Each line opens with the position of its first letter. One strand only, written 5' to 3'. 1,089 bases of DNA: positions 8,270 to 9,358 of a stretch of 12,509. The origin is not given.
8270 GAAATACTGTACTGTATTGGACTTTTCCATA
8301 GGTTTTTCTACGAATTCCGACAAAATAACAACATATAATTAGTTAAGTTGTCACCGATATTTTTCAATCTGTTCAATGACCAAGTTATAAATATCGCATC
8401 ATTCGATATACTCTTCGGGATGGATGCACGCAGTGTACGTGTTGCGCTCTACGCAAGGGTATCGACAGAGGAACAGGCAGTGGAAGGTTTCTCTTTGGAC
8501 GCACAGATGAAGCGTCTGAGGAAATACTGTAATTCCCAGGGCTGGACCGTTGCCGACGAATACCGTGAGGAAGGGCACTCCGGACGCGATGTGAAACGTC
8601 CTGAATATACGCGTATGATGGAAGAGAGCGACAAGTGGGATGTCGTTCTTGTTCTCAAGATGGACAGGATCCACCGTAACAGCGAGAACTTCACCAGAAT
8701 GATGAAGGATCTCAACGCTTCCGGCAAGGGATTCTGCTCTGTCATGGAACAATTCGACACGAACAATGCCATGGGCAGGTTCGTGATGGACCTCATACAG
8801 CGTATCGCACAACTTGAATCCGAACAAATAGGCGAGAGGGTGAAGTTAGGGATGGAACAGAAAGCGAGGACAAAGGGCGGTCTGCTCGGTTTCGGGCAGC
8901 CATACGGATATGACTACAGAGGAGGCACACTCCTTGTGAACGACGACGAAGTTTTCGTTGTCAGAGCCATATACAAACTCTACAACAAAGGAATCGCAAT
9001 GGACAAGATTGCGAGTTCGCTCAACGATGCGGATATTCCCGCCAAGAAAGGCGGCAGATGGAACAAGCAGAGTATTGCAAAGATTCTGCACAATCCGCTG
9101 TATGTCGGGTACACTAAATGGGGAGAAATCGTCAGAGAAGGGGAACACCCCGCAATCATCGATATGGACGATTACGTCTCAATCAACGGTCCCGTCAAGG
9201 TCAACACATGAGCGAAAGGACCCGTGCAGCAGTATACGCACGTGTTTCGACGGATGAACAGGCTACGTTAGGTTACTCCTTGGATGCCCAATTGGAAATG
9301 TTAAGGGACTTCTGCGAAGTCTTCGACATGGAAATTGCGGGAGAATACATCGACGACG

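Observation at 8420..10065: Tandem, translationally coupled pair of paralogous serine recombinases in an archaeal chromosome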

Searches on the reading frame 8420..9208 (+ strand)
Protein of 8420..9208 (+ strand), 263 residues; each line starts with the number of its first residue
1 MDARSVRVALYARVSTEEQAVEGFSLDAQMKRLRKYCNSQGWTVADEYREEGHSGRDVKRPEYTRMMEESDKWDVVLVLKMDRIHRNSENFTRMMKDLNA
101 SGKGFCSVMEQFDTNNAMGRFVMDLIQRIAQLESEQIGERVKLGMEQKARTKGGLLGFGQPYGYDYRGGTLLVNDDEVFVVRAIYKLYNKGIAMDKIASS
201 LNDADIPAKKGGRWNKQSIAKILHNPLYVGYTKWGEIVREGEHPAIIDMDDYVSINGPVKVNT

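Call 3: search_protein_families(library=pfam, proteins=[window:8420-9208:+], max_evalue=0.01)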
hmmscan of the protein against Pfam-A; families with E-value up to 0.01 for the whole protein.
window:8420-9208:+ (263 aa): 4 families
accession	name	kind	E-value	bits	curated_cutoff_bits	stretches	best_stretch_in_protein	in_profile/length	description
PF00239.26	Resolvase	-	3.5e-36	124.9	23.3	1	8-150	1-141/145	Resolvase, N terminal domain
PF07508.19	Recombinase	-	1.3e-16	61.2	21.1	1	176-254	2-94/102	Recombinase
PF02590.22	SPOUT_MTase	-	0.0033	17.9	27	1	26-103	20-96/154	Predicted SPOUT methyltransferase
PF03723.20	Hemocyanin_C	-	0.0053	16.6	26.4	1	54-116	90-152/249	Hemocyanin, ig-like domain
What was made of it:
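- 8420..9211 (+): Gene A: 263-aa serine recombinase with a catalytic domain, a long E-helix and a recombinase domain, but no zinc-ribbon/coiled-coil domain. Pfam hits (call 3).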

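Call 9: find_homologous_proteins(query=window:8420-9208:+, max_evalue=0.00001)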
Query window:8420-9208:+ (263 aa): 3198 proteins with E <= 0.00001 among 3423 candidates; the best 120 are listed.
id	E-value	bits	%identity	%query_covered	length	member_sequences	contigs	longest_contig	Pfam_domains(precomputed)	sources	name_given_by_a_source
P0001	1.2e-170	584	98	100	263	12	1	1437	PF07508.20,PF00239.27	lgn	-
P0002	3.2e-152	524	86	100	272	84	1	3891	PF07508.20,PF00239.27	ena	-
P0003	4.4e-118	412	70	97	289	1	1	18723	PF07508.20,PF00239.27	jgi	jgi:site-specific DNA recombinase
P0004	1.5e-117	410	70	98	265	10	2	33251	PF07508.20,PF00239.27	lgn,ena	-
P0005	3.9e-117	409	69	98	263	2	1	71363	PF07508.20,PF00239.27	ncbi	-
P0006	1.9e-116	406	69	98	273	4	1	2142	PF07508.20,PF00239.27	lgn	-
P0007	2.1e-116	406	71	98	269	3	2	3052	PF07508.20,PF00239.27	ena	-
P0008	5.6e-116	405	69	97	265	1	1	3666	PF07508.20,PF00239.27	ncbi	-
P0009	6.1e-116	405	69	100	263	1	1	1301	PF07508.20,PF00239.27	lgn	-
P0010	7.7e-116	404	69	98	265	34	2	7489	PF07508.20,PF00239.27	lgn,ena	-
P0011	1.1e-115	404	70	97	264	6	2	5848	PF07508.20,PF00239.27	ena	-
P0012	1.3e-115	404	68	99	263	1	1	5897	PF07508.20,PF00239.27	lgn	-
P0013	7.0e-115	401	68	100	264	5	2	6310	PF07508.20,PF00239.27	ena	-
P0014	4.2e-114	399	69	97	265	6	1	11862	PF07508.20,PF00239.27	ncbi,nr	ncbi:MAG: recombinase family protein [Candidatus Methanomethylophilaceae archaeon]|nr:recombinase fa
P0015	6.2e-114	398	69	97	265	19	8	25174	PF07508.20,PF00239.27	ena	-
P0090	3.9e-100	353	63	96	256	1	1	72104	PF07508.20,PF00239.27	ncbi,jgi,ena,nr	ncbi:MAG: recombinase family protein [Methanomassiliicoccaceae archaeon]|nr:recombinase family prote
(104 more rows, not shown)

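Call 14: find_related_loci(query=A1, collection=genome_contigs, flank=10000)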
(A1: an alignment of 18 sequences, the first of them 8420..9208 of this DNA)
Query A1 (263 aa) in genome_contigs; peptide patterns used: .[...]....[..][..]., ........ (x = any residue, [..] = any of these).
600 stretches matched a pattern (row limit reached: there are more); 512 encode a relative of the query (tblastn E <= 1e-3); the best 80 are kept; 80 distinct loci.
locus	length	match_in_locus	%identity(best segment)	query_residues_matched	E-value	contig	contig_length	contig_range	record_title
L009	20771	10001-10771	66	5-261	4e-114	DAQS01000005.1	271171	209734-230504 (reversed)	MAG TPA_asm: Methanomassiliicoccaceae archaeon UBA381 UBA381_contig_112, whole genome shotgun sequence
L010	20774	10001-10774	66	5-262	6e-112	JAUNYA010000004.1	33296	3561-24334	MAG: Thermoplasmata archaeon isolate S8M_St_50 NODE_369_length_33296_cov_8.297223, whole genome shotgun sequence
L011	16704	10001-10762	64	6-259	2e-110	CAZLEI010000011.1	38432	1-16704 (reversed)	MAG TPA_asm: uncultured Methanomassiliicoccales archaeon isolate binchicken_co154_118 genome assembly, contig: NODE_1328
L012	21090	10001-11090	61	2-262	1e-106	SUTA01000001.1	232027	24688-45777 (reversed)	MAG: Thermoplasmata archaeon isolate SIG8 NODE_5_length_232027_cov_2.520867, whole genome shotgun sequence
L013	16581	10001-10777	59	4-262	3e-105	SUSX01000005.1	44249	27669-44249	MAG: Thermoplasmata archaeon isolate SIG5 NODE_4440_length_44249_cov_1.891823, whole genome shotgun sequence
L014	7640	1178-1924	61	1-248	3e-100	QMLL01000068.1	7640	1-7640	MAG: Deltaproteobacteria bacterium isolate B119_G9 B119_Guay9_scaffold_14593, whole genome shotgun sequence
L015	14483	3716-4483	59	5-260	7e-100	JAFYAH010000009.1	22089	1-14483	MAG: Candidatus Methanomethylophilaceae archaeon isolate RGIG6908 Sheep_Rumen-5__c698, whole genome shotgun sequence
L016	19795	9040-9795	56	1-252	1e-99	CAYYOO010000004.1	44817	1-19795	MAG TPA_asm: uncultured Thermoplasmatales archaeon isolate SRP332253_co2_45 genome assembly, contig: NODE_704_length_448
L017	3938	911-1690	55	1-260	8e-100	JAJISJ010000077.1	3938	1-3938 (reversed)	MAG: Thermoplasmatota archaeon isolate bin38 bin38_BA.02.16-18_bin.8.strict_77, whole genome shotgun sequence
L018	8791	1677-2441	59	1-255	2e-98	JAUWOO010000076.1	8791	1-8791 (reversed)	MAG: Thermoplasmatota archaeon isolate CSMAG_2452 CSMAG_2452_k141_656033_length_8791_cov_11.2554, whole genome shotgun s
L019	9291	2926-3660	60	6-250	2e-97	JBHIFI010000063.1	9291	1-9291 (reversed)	MAG: Thermoplasmata archaeon isolate b1.sp2_bin.58 NODE_2022_length_9291_cov_9.889346, whole genome shotgun sequence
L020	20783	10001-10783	56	1-260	2e-95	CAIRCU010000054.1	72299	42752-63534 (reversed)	MAG: Euryarchaeota archaeon isolate AlinenSediments_bin-5223 genome assembly, contig: bin-5223:54/57, whole genome shotg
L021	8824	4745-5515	54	4-260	2e-95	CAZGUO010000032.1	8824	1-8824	MAG TPA_asm: uncultured Thermoplasmatales archaeon isolate binchicken_co184_243 genome assembly, contig: NODE_16258_leng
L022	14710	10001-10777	54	1-259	1e-94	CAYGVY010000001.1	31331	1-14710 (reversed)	MAG TPA_asm: uncultured Thermoplasmatales archaeon isolate ERP119294_co4_107 genome assembly, contig: NODE_1161_length_3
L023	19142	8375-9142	55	1-255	1e-94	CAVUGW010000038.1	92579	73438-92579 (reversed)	MAG: Methanomassiliicoccaceae archaeon isolate MFD02138.bin.2.5 genome assembly, contig: contig_54850, whole genome shot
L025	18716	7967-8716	56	6-255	2e-94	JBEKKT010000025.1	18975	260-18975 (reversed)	MAG: Methanomassiliicoccales archaeon isolate SPRUCE 353 SPRUCE_353_25, whole genome shotgun sequence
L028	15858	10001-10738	56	7-252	6e-93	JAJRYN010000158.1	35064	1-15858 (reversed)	MAG: archaeon isolate Dive96_bin3.341 k141_5225071, whole genome shotgun sequence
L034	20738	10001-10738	53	7-252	2e-87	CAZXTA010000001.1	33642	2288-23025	MAG TPA_asm: uncultured Methanomassiliicoccus sp. isolate SRP178699_co1_481 genome assembly, contig: NODE_1324_length_33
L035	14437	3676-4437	51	2-255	3e-86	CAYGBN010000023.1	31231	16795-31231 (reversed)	MAG TPA_asm: uncultured Methanomassiliicoccales archaeon isolate ERP108616_co2_28 genome assembly, contig: NODE_1799_len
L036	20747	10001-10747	53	4-252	6e-86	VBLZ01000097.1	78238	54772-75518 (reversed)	MAG: Methanobacteriota archaeon isolate EA_10 14_0929_12_30cm_scaffold_464, whole genome shotgun sequence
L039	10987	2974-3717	53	5-252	4e-84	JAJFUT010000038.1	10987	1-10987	MAG: Methanobacteriota archaeon isolate bin.505 k141_4208796, whole genome shotgun sequence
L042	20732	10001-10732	52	6-248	8e-81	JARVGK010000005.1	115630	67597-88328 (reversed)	MAG: Thermoplasmatota archaeon isolate M17C-73-04 NODE_5_length_115630_cov_5.973579, whole genome shotgun sequence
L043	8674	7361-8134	56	6-263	2e-92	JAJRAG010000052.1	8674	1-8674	MAG: Methanomassiliicoccales archaeon isolate OWC_0006 OWC_0006_k121_1973030, whole genome shotgun sequence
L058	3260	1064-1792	34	7-260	7e-42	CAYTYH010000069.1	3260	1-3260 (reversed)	MAG TPA_asm: Candidatus Woesearchaeota archaeon isolate binchicken_co184_488 genome assembly, contig: NODE_66147_length_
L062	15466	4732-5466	30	1-256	1e-39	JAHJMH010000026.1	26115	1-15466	MAG: Nanoarchaeota archaeon isolate Old_saline.mb.30 Old_saline.mb.30_k141_340588, whole genome shotgun sequence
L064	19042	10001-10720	32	7-257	2e-39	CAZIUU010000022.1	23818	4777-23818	MAG TPA_asm: uncultured Methanosarcinales archaeon isolate binchicken_co251_991 genome assembly, contig: NODE_2889_lengt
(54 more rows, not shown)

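Call 18: find_encoding_contigs(protein=P0090, flank=10000, max_places=2)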
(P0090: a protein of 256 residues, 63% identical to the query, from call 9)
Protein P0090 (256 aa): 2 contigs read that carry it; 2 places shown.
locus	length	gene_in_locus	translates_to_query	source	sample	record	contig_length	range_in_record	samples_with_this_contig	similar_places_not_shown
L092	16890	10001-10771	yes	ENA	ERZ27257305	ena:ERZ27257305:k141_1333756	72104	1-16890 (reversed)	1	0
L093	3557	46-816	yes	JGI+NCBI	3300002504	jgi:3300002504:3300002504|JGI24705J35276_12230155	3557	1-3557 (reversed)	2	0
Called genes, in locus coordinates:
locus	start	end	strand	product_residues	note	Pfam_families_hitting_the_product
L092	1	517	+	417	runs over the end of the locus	PF00815:Histidinol_dh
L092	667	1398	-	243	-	-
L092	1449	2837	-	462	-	PF01637:ATPase_2, PF13173:AAA_14, PF13401:AAA_22 (weak), PF03008:DUF234, PF04471:Mrr_cat (weak)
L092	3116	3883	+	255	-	PF00731:AIRC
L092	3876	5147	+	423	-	PF04894:Nre_N, PF04895:Nre_C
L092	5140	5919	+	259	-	PF04055:Radical_SAM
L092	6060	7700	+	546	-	PF00118:Cpn60_TCP1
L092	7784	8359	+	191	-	PF14512:TM1586_NiRdase (faint), PF00881:Nitroreductase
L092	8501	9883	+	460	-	PF01637:ATPase_2, PF13173:AAA_14, PF03008:DUF234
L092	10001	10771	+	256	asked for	PF00239:Resolvase, PF07508:Recombinase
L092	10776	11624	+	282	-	PF00239:Resolvase, PF07508:Recombinase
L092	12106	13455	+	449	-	PF04326:SLFN_AlbA_2, PF13749:HATPase_c_4, PF08279:HTH_11 (weak), PF13412:HTH_24 (weak)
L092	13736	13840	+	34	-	-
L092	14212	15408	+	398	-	PF04471:Mrr_cat, PF13156:Mrr_cat_2 (weak), PF22722:NA-iREase1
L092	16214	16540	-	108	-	-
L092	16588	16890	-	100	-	?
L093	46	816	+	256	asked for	PF00239:Resolvase, PF07508:Recombinase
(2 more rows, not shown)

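Call 20: search_protein_families(library=pfam, proteins=[L016:9963-10685:+, L018:2604-3353:+, L022:10928-11719:+, L035:4553-5233:+, L036:10829-11554:+, L020:11443-12231:-, L064:9992-10720:+, L058:989-1798:+, L062:4732-5493:+, L062:5489-6097:+], max_evalue=0.001)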
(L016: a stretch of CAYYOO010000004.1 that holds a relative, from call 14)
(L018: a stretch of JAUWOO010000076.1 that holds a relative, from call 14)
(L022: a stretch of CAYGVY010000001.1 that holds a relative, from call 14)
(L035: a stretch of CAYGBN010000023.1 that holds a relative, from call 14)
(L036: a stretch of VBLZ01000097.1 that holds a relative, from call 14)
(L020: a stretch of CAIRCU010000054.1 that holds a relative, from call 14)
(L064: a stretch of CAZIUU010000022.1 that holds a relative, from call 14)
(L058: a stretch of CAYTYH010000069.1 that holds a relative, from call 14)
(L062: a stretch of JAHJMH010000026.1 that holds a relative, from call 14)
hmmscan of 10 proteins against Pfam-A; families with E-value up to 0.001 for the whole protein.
L016:9963-10685:+ (241 aa): 2 families
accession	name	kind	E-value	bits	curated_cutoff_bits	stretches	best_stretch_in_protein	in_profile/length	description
PF00239.26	Resolvase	-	4.4e-30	105.1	23.3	1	6-150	1-142/145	Resolvase, N terminal domain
PF07508.19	Recombinase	-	2.6e-08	34.5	21.1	1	180-236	1-52/102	Recombinase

L018:2604-3353:+ (250 aa): 2 families
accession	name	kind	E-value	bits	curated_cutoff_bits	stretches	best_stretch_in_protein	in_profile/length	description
PF00239.26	Resolvase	-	9.5e-29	100.8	23.3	1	7-149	2-141/145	Resolvase, N terminal domain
PF07508.19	Recombinase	-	1.9e-07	31.7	21.1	1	181-236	2-52/102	Recombinase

L022:10928-11719:+ (264 aa): 2 families
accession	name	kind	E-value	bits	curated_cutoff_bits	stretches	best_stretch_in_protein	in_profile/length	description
PF00239.26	Resolvase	-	1.5e-31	109.8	23.3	1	6-150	1-142/145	Resolvase, N terminal domain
PF07508.19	Recombinase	-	9.9e-07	29.4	21.1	1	181-237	2-53/102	Recombinase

L035:4553-5233:+ (227 aa): 1 family
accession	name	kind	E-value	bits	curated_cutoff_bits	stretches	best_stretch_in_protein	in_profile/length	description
PF07508.19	Recombinase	-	4.6e-22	78.6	21.1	1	126-212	2-102/102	Recombinase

L036:10829-11554:+ (242 aa): 1 family
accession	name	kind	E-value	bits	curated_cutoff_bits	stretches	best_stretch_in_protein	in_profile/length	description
PF07508.19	Recombinase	-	6.4e-23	81.4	21.1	1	135-221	2-102/102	Recombinase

L020:11443-12231:- (262 aa): 2 families
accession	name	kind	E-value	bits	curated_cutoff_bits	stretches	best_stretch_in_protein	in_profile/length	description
PF07508.19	Recombinase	-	1.5e-24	86.6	21.1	1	157-243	2-102/102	Recombinase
PF01844.29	HNH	-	2.8e-05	24.6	21.4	1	22-59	1-42/47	HNH endonuclease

L064:9992-10720:+ (243 aa): 2 families
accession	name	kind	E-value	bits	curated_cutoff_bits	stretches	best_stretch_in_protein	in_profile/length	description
PF00239.26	Resolvase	-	1e-40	139.6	23.3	1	7-151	3-143/145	Resolvase, N terminal domain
PF07508.19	Recombinase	-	3.5e-08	34.1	21.1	1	172-242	1-96/102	Recombinase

L058:989-1798:+ (270 aa): 6 families
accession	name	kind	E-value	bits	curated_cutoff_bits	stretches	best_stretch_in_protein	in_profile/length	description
PF00239.26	Resolvase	-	7.2e-41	140.1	23.3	1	27-173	1-143/145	Resolvase, N terminal domain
PF07508.19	Recombinase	-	1.3e-13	51.5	21.1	1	194-269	1-101/102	Recombinase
PF13384.12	HTH_23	-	1.1e-05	25.5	24.6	1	203-233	10-40/50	Homeodomain-like domain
PF25787.1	HTH_SB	-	3.5e-05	23.9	43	1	202-232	14-44/53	Sleeping Beauty transposase HTH domain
PF13518.12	HTH_28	-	0.00025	21.5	25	1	202-232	4-34/52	Helix-turn-helix domain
PF02796.21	HTH_7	-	0.0005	20.6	23.8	0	200-230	11-41/45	Helix-turn-helix domain of resolvase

L062:4732-5493:+ (254 aa): 2 families
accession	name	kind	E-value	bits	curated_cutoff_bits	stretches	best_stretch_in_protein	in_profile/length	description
PF00239.26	Resolvase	-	6.1e-40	137.1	23.3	1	8-154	1-143/145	Resolvase, N terminal domain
PF07508.19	Recombinase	-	1e-08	35.8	21.1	1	180-247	6-98/102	Recombinase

L062:5489-6097:+ (203 aa): 3 families
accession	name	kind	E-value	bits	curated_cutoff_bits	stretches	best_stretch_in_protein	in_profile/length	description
PF01844.29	HNH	-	2.5e-09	37.6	21.4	1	20-62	1-43/47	HNH endonuclease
PF07508.19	Recombinase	-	3.6e-09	37.2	21.1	1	129-203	1-99/102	Recombinase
PF14279.12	HNH_5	-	0.00017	21.9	27.5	1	20-64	1-44/56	HNH endonuclease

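Call 31: search_protein_families(library=ncbifam, proteins=[window:8420-9208:+, L036:10829-11554:+, L020:11443-12231:-], max_evalue=0.001)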
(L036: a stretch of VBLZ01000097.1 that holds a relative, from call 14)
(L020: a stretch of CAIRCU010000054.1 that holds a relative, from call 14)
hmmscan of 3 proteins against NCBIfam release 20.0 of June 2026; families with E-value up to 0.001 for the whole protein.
window:8420-9208:+ (263 aa): 8 families
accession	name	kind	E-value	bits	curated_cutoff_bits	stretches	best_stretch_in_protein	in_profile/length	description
NF047343.1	SCCmet_CcrB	equivalog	2.3e-44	152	900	1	4-233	5-237/542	cassette chromosome recombinase CcrB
NF047344.1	SCCmet_CcrA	equivalog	1.4e-29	103.5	700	1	11-252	7-241/442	cassette chromosome recombinase CcrA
NF047347.1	SCCmet_CcrC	equivalog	3.2e-26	91.9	900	1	7-234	4-240/558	cassette chromosome recombinase CcrC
NF041201.1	recomb_XisF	equivalog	1.5e-19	70.3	375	1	11-257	4-273/465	fdxN element excision recombinase XisF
NF033518.0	transpos_IS607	equivalog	5e-12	45.7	110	1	5-127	53-169/187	IS607 family transposase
NF049883.1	resolv_YneB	equivalog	1e-06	28.3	175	1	8-147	2-141/211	YneB family resolvase-like protein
NF009949.0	PRK13413.1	equivalog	1.2e-05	25.1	272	1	10-176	4-162/203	master DNA invertase Mpi family serine-type recombinase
NF000985.0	PRK00103.1-3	equivalog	0.00036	20.4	172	1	27-103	21-100/159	23S rRNA (pseudouridine(1915)-N(3))-methyltransferase RlmH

L036:10829-11554:+ (242 aa): 4 families
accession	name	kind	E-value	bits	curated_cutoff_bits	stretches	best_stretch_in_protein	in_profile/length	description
NF047344.1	SCCmet_CcrA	equivalog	1.1e-13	51.1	700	1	111-221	145-251/442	cassette chromosome recombinase CcrA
NF047343.1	SCCmet_CcrB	equivalog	1.2e-12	47.3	900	1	120-221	162-282/542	cassette chromosome recombinase CcrB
NF047347.1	SCCmet_CcrC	equivalog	1e-08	34.2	900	1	131-194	177-241/558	cassette chromosome recombinase CcrC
NF041201.1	recomb_XisF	equivalog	9.2e-06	24.8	375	1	133-226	174-283/465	fdxN element excision recombinase XisF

L020:11443-12231:- (262 aa): 5 families
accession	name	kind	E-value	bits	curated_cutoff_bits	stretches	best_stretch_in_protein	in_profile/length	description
NF047344.1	SCCmet_CcrA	equivalog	1.3e-11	44.3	700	1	127-245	135-253/442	cassette chromosome recombinase CcrA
NF047343.1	SCCmet_CcrB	equivalog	1.4e-09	37.2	900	1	134-221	154-244/542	cassette chromosome recombinase CcrB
NF047347.1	SCCmet_CcrC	equivalog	2.9e-07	29.4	900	1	151-220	175-245/558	cassette chromosome recombinase CcrC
NF040563.1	guided_IscB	equivalog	7.5e-07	28.6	175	1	10-61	183-235/314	RNA-guided endonuclease IscB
NF041201.1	recomb_XisF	equivalog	8.5e-05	21.7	375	1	125-246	131-281/465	fdxN element excision recombinase XisF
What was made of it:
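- Closest known: CcrA/CcrB cassette chromosome recombinases of staphylococcal SCCmec. Same: CcrB, CcrA and CcrC are the best NCBIfam matches (call 31).
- Closest known: CcrA/CcrB cassette chromosome recombinases of staphylococcal SCCmec. Different: Only the N-terminal roughly 240 residues of the 442-558-residue models align (call 31).
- Closest known: Mpi master DNA invertase of Bacteroides. Different: Similarity is weak, at 25 and 22 bits against a cut-off of 272 (call 31).
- A weak NCBIfam similarity to Mpi exists, far below cut-off (call 31). The closest named families are Ccr and XisF excisionases (call 31).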

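Call 32: search_protein_families(library=padloc, proteins=[window:8420-9208:+, L036:10829-11554:+, L020:11443-12231:-], max_evalue=0.001)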
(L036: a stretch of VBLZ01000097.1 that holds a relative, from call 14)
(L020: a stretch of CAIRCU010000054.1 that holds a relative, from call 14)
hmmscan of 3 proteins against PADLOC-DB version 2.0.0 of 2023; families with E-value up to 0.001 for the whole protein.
window:8420-9208:+ (263 aa): 0 families

L036:10829-11554:+ (242 aa): 0 families

L020:11443-12231:- (262 aa): 1 family
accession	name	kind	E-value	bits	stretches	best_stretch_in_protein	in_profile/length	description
PDLC00643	ZorE2|ZorE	-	0.00018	18.9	1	5-64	202-264/282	HNH endonuclease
